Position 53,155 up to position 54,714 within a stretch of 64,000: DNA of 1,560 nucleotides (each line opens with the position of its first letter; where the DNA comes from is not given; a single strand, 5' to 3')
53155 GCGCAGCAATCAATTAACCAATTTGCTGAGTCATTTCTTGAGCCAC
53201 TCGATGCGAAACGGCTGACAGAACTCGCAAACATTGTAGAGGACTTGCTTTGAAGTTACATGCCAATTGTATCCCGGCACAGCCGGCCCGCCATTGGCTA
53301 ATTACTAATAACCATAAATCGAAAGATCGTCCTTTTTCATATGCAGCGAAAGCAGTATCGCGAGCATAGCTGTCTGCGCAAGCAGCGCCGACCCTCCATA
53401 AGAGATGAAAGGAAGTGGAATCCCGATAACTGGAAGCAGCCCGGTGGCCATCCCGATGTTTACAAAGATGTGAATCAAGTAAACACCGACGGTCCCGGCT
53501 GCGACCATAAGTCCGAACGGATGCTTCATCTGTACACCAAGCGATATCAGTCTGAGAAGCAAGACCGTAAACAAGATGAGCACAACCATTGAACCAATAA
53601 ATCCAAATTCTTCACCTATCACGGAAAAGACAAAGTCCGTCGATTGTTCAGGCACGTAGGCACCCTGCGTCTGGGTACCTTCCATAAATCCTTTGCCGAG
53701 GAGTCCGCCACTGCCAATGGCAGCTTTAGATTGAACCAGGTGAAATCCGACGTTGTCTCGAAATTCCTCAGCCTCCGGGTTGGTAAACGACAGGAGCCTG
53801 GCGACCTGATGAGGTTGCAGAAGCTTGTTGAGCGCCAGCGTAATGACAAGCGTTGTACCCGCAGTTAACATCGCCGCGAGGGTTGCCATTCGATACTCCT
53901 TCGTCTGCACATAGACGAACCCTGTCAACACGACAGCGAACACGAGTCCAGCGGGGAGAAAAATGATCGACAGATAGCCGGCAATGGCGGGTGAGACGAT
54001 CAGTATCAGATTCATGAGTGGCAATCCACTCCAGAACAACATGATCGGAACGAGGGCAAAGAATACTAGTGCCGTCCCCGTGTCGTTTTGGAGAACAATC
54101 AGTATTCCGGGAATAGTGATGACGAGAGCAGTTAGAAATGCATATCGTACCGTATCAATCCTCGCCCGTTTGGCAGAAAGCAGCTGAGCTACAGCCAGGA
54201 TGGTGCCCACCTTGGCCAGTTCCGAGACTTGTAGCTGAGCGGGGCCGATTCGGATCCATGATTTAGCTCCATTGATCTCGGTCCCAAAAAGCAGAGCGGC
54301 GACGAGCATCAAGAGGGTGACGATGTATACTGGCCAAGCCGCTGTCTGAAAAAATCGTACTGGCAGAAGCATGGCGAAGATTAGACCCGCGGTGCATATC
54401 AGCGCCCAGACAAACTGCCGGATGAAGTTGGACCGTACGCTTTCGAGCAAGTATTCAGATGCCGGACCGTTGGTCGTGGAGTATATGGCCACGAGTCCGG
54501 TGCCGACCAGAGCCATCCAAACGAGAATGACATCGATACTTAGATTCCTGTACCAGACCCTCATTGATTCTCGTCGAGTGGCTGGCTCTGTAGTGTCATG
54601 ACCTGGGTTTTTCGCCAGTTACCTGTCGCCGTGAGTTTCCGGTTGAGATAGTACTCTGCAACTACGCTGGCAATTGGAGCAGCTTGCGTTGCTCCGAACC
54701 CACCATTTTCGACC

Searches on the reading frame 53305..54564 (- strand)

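Call 109: search_protein_families(library=pfam, proteins=[window:53305-54564:-], max_evalue=0.00001)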
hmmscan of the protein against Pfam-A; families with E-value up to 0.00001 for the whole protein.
window:53305-54564:- (419 aa): 1 family
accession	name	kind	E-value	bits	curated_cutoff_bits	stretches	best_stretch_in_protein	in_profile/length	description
PF01098.24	FTSW_RODA_SPOVE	-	2.4e-87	293.7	26.4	2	207-411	158-354/356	Cell cycle protein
